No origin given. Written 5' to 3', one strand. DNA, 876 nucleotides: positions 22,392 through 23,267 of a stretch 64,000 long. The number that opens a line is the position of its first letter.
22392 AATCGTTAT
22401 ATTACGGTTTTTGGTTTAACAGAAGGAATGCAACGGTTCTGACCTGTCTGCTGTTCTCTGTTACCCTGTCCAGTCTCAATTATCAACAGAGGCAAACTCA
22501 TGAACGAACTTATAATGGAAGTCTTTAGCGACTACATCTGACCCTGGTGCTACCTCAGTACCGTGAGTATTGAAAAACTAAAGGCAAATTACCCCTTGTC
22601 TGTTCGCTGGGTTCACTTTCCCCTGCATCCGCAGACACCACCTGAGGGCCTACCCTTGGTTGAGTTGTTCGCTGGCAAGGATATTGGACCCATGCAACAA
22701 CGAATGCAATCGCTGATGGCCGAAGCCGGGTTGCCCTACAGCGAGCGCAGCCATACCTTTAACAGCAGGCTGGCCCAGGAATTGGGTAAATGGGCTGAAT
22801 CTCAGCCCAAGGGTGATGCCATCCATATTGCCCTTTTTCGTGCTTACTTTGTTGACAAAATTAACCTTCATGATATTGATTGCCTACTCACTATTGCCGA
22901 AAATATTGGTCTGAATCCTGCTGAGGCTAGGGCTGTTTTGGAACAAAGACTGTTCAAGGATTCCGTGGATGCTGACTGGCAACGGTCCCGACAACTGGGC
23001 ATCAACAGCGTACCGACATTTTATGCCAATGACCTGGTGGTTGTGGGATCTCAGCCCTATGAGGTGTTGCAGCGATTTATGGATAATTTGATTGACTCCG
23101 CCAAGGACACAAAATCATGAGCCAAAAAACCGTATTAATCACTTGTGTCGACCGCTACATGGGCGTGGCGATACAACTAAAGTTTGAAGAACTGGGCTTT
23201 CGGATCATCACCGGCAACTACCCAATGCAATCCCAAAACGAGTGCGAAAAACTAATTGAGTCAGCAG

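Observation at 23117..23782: SDR look-alike carrying both halohydrin dehalogenase fingerprints, translationally coupled to the FrnE-like gene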

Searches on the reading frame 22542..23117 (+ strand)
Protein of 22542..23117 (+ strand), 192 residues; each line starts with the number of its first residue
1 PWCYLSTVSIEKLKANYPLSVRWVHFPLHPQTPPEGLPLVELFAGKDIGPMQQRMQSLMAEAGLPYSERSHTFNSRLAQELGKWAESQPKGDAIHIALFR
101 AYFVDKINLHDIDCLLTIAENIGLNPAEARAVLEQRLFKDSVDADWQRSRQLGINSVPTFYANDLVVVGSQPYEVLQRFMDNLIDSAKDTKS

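Call 56: find_related_loci(query=A2, collection=metagenome_contigs, flank=3000)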
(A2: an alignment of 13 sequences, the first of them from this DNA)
Query A2 (192 aa) in metagenome_contigs; peptide patterns used: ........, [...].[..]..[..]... (x = any residue, [..] = any of these).
600 stretches matched a pattern (row limit reached: there are more); 559 encode a relative of the query (tblastn E <= 1e-3); the best 80 are kept; 80 distinct loci.
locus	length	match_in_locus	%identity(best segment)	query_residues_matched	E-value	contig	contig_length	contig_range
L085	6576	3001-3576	65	1-192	9e-90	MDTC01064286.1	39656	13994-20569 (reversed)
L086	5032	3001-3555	67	1-185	6e-90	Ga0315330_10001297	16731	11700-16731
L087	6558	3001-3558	65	1-186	1e-88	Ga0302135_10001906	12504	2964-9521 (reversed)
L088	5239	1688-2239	67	1-184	4e-88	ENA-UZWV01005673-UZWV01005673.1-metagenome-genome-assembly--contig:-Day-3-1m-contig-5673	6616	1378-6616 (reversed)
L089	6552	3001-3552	67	1-184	4e-88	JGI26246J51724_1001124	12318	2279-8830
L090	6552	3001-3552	66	1-184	2e-87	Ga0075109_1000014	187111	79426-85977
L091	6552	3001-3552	66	1-184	2e-87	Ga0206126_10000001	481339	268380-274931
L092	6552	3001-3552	66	1-184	2e-87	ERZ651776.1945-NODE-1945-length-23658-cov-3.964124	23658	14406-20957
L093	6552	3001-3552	66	1-184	2e-87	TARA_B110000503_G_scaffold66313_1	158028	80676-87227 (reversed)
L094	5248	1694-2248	66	1-185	4e-87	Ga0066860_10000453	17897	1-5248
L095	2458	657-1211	65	1-185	6e-89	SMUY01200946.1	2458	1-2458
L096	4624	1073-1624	65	1-184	1e-86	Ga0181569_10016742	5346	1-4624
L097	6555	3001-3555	65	1-185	5e-85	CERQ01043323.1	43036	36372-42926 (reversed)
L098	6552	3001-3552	65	1-184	4e-85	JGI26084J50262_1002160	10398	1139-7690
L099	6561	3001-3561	63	1-187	6e-85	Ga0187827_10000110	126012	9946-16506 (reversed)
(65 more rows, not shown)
